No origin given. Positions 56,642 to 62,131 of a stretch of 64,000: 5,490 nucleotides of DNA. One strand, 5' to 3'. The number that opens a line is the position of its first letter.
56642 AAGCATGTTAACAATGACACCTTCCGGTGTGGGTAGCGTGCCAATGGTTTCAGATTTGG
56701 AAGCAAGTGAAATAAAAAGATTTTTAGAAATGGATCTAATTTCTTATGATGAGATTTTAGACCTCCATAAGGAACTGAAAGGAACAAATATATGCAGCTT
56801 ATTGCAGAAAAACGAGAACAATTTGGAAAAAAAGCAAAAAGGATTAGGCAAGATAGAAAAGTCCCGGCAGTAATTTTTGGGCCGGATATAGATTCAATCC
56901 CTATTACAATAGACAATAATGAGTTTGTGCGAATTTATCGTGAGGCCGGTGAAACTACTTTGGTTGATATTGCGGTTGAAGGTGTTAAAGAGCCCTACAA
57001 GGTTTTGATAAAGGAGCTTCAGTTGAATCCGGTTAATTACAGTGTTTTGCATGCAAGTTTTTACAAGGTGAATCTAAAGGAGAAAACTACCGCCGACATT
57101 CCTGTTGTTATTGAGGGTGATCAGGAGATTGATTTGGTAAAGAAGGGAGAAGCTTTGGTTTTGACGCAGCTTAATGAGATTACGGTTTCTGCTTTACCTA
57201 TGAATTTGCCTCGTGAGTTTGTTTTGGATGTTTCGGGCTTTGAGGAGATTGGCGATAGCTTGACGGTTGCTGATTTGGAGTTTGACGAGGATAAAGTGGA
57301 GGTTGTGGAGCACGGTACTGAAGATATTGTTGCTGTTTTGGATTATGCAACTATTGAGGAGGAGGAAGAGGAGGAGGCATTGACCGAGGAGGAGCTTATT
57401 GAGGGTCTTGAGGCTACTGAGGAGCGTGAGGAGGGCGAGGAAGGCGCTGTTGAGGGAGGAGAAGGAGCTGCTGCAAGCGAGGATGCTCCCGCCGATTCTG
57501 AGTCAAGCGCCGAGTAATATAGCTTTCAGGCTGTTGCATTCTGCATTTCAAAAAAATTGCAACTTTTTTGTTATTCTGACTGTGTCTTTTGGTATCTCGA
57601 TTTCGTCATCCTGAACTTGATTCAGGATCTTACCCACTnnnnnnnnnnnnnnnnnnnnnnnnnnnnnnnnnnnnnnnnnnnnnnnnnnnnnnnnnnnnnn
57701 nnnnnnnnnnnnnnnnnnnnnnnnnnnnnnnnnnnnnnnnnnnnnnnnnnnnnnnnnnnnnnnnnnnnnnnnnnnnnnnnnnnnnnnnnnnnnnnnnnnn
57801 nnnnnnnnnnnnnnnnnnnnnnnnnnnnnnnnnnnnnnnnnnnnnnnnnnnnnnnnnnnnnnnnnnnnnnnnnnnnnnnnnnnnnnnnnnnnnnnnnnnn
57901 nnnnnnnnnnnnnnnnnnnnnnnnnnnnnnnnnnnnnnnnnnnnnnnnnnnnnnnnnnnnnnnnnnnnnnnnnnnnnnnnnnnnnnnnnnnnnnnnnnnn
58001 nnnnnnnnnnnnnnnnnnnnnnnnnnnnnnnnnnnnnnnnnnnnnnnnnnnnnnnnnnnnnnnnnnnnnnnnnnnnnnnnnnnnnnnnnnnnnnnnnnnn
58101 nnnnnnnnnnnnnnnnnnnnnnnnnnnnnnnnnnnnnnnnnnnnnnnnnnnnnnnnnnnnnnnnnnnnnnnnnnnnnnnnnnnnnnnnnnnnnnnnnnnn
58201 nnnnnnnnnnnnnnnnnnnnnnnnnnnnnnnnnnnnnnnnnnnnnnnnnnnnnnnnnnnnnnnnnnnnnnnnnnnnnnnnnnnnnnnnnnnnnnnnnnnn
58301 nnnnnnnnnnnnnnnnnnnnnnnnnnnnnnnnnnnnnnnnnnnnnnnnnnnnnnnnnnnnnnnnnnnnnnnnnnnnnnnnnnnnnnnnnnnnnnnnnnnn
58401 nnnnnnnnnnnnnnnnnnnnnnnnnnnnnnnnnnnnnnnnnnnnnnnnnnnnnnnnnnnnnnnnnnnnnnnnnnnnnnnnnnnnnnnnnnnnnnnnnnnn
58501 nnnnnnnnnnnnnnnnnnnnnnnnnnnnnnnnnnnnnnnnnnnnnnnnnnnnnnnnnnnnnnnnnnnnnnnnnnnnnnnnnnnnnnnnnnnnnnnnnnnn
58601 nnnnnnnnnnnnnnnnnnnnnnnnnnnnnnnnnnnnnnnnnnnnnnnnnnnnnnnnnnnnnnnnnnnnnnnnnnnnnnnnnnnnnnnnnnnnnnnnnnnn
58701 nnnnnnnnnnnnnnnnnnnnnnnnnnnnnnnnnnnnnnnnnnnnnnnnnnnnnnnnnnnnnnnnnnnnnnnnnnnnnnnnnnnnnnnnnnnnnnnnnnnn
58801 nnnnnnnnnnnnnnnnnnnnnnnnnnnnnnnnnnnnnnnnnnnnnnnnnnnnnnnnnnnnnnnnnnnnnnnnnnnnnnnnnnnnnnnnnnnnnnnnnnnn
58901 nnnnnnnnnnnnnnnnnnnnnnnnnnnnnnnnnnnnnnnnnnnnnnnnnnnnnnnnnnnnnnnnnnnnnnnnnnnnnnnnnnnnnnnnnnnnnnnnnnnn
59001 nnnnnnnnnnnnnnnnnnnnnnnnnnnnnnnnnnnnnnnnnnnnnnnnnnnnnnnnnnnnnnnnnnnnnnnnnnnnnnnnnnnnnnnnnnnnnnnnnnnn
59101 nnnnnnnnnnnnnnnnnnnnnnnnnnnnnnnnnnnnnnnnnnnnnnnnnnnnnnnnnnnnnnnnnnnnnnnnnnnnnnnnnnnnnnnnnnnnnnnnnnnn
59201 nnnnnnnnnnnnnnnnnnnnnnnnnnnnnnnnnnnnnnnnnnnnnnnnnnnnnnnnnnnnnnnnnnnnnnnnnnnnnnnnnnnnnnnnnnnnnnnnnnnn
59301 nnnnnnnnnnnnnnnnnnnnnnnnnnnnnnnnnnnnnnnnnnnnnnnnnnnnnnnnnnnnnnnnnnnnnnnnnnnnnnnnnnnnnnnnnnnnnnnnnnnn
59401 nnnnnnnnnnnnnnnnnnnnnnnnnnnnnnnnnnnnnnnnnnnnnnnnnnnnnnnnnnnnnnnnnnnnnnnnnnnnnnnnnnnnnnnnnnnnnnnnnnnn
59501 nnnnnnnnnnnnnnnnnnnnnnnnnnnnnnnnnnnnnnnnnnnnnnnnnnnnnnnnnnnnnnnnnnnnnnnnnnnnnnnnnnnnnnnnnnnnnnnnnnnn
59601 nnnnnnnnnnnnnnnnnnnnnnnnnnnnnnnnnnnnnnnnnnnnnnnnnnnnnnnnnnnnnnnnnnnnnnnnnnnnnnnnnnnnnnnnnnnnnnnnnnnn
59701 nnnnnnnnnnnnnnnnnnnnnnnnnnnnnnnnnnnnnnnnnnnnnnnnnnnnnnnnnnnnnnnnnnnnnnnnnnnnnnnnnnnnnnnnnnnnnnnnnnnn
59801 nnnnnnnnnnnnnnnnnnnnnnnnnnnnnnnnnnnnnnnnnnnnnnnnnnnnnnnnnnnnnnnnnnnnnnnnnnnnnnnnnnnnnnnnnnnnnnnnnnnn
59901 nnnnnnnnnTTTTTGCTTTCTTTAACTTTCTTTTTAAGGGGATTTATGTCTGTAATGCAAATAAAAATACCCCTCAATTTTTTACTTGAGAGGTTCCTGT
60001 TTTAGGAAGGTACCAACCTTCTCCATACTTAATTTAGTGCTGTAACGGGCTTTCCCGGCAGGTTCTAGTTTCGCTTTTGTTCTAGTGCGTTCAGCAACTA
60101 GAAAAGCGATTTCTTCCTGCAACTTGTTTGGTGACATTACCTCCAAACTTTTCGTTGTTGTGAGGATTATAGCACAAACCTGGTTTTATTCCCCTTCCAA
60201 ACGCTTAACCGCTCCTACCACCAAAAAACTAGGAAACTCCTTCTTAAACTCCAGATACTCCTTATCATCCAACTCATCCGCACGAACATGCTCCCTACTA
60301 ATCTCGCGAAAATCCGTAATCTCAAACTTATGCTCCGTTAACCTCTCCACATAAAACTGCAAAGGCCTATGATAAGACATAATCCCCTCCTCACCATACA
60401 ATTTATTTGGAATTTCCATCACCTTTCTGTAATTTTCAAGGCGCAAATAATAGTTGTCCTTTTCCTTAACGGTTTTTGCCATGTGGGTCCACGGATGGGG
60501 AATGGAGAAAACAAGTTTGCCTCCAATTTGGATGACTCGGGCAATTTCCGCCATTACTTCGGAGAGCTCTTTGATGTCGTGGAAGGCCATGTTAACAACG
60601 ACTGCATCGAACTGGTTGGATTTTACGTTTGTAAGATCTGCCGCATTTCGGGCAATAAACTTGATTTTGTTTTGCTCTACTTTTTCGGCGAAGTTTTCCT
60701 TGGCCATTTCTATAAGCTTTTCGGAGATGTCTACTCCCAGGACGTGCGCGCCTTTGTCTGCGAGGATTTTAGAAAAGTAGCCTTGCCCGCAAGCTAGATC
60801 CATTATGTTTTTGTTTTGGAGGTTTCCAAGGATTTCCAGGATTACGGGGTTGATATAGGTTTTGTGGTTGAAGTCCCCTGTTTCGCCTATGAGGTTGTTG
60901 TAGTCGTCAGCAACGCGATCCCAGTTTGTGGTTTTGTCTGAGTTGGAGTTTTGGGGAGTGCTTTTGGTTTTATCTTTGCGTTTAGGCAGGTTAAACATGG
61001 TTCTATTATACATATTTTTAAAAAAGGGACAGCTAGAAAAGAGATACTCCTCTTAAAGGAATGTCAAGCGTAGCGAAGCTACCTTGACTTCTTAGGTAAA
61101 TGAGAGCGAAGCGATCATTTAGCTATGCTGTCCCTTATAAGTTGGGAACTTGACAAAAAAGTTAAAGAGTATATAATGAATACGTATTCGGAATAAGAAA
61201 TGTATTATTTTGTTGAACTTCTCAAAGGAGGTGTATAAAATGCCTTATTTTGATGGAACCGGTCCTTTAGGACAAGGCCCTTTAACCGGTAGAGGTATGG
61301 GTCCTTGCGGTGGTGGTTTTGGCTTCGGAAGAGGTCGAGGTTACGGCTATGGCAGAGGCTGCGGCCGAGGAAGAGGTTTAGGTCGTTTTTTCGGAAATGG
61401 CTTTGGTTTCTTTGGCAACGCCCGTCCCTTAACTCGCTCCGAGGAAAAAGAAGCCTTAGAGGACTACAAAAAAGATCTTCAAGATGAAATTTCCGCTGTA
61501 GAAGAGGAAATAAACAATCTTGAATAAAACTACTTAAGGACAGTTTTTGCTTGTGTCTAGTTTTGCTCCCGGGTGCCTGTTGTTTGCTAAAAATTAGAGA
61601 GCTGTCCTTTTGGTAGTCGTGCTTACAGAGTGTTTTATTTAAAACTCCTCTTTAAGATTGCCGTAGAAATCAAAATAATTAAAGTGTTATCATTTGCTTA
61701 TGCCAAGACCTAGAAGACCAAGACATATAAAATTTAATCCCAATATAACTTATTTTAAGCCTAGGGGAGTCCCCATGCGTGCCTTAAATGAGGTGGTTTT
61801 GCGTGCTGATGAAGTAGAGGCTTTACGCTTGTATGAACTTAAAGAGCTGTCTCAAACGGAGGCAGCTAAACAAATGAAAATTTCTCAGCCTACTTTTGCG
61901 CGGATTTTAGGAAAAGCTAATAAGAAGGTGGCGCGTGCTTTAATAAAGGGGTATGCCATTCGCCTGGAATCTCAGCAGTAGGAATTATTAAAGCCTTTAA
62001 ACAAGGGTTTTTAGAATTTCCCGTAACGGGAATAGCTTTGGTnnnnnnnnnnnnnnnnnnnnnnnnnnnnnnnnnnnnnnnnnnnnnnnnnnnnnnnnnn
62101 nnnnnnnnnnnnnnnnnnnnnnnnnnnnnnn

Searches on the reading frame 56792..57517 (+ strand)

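Call 72: search_protein_families(library=pfam, proteins=[window:56792-57517:+], max_evalue=0.001)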
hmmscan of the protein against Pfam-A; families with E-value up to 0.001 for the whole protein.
window:56792-57517:+ (241 aa): 2 families
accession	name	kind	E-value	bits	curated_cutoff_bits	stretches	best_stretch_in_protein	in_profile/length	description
PF01386.24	Ribosomal_L25p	-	8.5e-21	74.7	23.6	1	4-90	2-82/82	Ribosomal L25p family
PF14693.11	Ribosomal_TL5_C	-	2.1e-13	50.8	27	1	99-182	2-80/84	Ribosomal protein TL5, C-terminal domain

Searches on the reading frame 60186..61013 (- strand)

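Call 72: search_protein_families(library=pfam, proteins=[window:60186-61013:-], max_evalue=0.001)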
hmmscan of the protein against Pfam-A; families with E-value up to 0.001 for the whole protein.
window:60186-61013:- (275 aa): 19 families
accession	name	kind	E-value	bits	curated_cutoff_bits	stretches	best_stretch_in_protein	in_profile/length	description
PF13847.12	Methyltransf_31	-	7.8e-23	81.2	27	1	66-197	3-130/145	Methyltransferase domain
PF08241.18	Methyltransf_11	-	2e-22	80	21.2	1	72-169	2-95/95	Methyltransferase domain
PF13649.12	Methyltransf_25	-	2.6e-19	70.1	27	1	70-165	1-97/97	Methyltransferase domain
PF08242.18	Methyltransf_12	-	1.8e-15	57.9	30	1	71-167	1-98/98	Methyltransferase domain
PF13489.12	Methyltransf_23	-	1.8e-14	54.2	27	1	56-192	11-137/164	Methyltransferase domain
PF01209.24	Ubie_methyltran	-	3.4e-14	53.2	20.1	1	33-168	15-150/233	ubiE/COQ5 methyltransferase family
PF05175.20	MTS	-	5.4e-12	46.1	23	1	57-168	22-137/170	Methyltransferase small domain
PF13679.12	Methyltransf_32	-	1.8e-08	34.9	27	1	53-145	12-109/143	Methyltransferase domain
PF06325.19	PrmA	-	7.4e-07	29.4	22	1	65-170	160-259/296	Ribosomal protein L11 methyltransferase (PrmA)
PF07021.18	MetW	-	3.5e-06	27.2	21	1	69-172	16-110/193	Methionine biosynthesis protein MetW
PF01728.25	FtsJ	-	4e-06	27.3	24.1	1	66-147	21-105/181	FtsJ-like methyltransferase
PF02353.26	CMAS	-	1.2e-05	25.3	27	1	60-169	56-164/273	Mycolic acid cyclopropane synthetase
PF05724.17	TPMT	-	3.1e-05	24.2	26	1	74-136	45-108/218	Thiopurine S-methyltransferase (TPMT)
PF05958.17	tRNA_U5-meth_tr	-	3.2e-05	23.6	23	1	59-130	195-264/357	tRNA (Uracil-5-)-methyltransferase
PF03848.20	TehB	-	4.1e-05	23.5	20.4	1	58-166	22-129/193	Tellurite resistance protein TehB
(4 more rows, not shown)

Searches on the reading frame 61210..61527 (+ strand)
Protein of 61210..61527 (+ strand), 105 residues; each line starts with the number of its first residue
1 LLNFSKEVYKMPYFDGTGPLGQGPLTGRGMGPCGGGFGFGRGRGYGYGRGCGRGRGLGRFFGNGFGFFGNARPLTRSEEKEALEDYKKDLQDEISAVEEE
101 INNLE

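Call 72: search_protein_families(library=pfam, proteins=[window:61210-61527:+], max_evalue=0.001)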
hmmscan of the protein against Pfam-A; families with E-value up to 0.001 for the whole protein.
window:61210-61527:+ (105 aa): 1 family
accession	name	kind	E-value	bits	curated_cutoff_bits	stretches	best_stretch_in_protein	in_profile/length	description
PF17253.7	DUF5320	-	5.2e-22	79.3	27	1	11-104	1-99/99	Family of unknown function (DUF5320)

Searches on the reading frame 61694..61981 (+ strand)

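Call 72: search_protein_families(library=pfam, proteins=[window:61694-61981:+], max_evalue=0.001)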
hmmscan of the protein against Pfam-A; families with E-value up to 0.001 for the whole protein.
window:61694-61981:+ (95 aa): 3 families
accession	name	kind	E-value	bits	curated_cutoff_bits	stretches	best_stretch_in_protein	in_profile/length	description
PF02001.22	DUF134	-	2e-21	76.8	27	1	4-91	5-90/98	Protein of unknown function DUF134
PF13551.12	HTH_29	-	0.00017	22.1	28.1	0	42-88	3-49/64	Winged helix-turn helix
PF03683.19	UPF0175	-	0.00063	19.8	27.9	0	40-76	22-58/75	Uncharacterised protein family (UPF0175)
